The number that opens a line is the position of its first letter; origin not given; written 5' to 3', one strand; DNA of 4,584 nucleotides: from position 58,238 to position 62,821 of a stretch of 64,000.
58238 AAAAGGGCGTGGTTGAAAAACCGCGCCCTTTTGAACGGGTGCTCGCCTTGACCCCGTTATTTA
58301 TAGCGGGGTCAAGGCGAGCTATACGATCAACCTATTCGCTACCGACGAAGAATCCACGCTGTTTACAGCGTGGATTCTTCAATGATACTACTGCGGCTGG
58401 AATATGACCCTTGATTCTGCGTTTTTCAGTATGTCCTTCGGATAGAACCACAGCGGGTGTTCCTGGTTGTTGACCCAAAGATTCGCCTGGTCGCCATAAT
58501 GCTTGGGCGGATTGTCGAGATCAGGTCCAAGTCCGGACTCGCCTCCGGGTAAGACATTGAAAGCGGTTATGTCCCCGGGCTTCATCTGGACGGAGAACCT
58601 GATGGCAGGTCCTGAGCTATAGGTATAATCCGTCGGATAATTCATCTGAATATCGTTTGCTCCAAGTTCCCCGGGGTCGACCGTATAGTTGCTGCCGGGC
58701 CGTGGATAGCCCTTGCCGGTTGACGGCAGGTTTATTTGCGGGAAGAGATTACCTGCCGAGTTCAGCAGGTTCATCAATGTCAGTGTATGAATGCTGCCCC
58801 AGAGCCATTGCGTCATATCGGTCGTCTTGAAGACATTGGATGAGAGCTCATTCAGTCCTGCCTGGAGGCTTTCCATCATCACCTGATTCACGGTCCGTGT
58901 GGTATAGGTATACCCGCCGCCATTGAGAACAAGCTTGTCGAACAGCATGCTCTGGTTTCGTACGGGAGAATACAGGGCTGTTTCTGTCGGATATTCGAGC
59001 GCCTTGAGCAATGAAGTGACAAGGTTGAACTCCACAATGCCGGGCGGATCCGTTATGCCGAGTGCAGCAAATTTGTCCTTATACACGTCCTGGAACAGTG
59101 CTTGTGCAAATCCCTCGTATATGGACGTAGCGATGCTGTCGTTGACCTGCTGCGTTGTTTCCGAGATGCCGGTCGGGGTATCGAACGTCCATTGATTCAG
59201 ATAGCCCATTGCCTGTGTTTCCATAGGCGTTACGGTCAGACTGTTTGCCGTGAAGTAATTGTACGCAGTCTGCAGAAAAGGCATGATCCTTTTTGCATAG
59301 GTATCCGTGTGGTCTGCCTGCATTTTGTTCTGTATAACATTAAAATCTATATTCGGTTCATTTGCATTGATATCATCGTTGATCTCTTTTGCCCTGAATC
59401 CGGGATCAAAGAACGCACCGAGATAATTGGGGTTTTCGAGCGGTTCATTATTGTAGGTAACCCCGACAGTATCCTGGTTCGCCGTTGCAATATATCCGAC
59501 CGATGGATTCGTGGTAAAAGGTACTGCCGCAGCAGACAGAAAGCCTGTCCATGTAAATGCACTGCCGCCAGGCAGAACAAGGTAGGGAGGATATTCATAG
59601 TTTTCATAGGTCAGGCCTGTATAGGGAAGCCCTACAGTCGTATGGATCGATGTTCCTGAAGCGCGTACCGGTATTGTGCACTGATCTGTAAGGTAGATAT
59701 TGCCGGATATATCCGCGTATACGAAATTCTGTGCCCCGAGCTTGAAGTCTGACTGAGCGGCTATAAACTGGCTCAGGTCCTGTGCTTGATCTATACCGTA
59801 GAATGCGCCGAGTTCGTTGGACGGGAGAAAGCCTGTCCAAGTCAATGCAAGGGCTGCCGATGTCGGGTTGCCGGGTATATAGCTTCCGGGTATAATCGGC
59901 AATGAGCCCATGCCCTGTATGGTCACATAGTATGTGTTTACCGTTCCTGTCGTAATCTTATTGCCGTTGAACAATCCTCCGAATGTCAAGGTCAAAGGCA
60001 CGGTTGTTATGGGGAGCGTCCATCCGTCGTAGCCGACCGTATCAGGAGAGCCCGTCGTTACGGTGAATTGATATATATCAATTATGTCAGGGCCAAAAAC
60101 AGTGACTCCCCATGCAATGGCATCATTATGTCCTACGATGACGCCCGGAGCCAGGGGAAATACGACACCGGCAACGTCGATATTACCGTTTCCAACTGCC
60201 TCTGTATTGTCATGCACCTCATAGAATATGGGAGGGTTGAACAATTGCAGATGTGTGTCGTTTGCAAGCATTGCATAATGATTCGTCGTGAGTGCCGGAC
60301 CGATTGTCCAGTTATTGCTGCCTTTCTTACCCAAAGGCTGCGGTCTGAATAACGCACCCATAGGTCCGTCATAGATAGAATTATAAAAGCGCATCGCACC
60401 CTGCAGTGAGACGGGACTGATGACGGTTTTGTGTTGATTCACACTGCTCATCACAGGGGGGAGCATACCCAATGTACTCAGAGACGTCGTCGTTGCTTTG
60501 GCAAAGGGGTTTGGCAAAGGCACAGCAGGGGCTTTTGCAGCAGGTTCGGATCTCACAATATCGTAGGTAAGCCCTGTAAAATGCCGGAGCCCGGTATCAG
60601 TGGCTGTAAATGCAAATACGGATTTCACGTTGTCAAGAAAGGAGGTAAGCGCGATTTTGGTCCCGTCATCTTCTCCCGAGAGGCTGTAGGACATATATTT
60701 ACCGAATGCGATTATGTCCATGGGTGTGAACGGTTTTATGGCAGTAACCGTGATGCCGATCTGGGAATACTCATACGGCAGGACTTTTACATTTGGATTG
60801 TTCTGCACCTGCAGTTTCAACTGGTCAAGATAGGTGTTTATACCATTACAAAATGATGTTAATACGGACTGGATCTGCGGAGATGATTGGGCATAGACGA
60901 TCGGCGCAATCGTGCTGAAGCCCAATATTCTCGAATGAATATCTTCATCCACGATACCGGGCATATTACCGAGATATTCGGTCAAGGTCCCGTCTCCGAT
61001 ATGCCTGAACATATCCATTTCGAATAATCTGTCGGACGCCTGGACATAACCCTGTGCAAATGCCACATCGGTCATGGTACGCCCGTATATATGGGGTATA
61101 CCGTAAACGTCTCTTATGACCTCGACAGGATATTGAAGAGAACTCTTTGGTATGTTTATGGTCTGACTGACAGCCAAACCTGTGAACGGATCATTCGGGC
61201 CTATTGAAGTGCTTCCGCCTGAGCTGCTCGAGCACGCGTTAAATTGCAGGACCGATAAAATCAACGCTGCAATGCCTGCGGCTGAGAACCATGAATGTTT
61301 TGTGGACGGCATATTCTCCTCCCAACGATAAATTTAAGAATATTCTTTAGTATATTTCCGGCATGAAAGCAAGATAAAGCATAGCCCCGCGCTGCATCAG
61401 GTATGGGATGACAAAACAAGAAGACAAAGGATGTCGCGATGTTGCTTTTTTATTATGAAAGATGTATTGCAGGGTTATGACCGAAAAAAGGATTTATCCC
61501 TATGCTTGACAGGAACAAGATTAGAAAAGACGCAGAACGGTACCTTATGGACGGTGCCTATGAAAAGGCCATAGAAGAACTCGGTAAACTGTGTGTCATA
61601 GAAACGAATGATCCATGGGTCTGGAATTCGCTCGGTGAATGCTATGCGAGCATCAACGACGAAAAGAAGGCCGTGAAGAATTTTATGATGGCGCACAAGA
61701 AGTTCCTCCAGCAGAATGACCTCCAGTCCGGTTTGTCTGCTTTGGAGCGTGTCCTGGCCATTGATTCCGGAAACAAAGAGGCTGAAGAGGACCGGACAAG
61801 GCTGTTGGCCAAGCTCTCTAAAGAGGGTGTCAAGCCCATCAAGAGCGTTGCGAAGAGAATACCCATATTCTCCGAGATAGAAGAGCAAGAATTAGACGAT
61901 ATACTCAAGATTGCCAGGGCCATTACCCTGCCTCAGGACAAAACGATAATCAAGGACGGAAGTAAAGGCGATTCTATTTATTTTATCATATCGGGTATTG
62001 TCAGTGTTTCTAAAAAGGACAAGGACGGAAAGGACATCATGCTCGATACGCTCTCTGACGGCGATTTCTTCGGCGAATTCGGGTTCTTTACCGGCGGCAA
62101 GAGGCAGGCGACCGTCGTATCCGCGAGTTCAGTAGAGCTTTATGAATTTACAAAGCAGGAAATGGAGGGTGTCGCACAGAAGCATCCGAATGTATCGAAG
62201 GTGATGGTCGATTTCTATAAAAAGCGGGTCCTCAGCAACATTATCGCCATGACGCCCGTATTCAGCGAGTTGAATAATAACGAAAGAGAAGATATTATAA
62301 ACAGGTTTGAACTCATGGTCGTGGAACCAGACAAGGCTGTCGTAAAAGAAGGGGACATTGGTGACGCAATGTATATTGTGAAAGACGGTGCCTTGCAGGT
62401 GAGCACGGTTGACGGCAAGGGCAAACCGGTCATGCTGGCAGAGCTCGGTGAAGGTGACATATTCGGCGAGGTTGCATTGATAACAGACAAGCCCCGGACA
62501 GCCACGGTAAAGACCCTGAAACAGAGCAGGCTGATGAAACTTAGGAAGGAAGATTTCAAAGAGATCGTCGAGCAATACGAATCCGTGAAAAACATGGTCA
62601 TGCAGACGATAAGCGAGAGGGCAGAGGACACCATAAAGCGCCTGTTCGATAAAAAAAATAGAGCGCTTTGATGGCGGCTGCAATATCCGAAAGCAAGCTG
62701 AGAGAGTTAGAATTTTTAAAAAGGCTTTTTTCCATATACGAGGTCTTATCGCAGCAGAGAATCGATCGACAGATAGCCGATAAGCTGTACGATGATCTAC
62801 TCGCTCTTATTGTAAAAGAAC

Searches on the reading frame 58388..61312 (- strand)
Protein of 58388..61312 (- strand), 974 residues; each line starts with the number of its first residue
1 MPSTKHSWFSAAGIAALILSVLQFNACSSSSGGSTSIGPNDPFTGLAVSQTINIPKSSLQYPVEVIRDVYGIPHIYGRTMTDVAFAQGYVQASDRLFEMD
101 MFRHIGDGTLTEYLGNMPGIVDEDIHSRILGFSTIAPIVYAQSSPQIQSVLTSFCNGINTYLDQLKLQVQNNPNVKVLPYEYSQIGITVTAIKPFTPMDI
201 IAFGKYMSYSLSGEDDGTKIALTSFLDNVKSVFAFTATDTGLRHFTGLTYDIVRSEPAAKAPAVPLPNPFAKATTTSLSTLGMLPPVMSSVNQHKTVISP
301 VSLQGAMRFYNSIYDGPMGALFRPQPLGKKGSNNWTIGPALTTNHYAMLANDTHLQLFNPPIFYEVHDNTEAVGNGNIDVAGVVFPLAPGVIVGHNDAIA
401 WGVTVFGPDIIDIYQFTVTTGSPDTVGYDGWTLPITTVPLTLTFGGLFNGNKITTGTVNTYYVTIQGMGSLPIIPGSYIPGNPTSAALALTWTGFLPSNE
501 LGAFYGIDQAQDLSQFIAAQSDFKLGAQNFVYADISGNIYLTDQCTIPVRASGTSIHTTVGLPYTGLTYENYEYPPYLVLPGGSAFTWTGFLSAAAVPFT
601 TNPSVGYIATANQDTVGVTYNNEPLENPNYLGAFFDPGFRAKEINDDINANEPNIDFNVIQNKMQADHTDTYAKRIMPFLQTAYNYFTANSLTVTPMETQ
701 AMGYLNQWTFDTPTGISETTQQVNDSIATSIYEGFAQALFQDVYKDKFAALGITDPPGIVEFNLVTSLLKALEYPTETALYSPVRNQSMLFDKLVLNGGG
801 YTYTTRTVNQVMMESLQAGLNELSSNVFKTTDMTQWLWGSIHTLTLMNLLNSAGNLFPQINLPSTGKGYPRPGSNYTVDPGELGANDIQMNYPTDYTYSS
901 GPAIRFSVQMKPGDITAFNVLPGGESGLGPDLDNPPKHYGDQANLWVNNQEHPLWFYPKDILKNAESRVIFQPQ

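Call 19: search_protein_families(library=pfam, proteins=[window:58388-61312:-], max_evalue=0.00001)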
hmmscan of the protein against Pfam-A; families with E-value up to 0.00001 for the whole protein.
window:58388-61312:- (974 aa): 1 family
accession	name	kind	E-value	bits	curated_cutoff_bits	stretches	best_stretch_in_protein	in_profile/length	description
PF01804.23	Penicil_amidase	-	3.7e-134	449.7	21.3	1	62-961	1-673/675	Penicillin amidase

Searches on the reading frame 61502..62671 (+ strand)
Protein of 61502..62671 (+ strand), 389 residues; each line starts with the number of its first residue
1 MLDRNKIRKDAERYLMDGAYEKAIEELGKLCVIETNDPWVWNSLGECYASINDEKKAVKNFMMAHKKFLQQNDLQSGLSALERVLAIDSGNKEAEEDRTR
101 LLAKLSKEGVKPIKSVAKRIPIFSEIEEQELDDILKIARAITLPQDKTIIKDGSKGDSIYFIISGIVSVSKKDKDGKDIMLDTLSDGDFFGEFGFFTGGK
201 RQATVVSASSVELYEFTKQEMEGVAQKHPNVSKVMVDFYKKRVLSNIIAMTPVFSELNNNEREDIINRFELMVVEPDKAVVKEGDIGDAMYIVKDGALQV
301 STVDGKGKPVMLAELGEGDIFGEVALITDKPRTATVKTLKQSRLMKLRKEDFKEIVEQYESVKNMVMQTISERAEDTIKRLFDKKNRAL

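Call 19: search_protein_families(library=pfam, proteins=[window:61502-62671:+], max_evalue=0.00001)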
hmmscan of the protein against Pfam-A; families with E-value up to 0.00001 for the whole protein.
window:61502-62671:+ (389 aa): 1 family
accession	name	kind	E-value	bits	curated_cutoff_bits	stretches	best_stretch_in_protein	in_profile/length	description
PF00027.35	cNMP_binding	-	2.4e-47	159.2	27.5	2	273-359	3-89/89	Cyclic nucleotide-binding domain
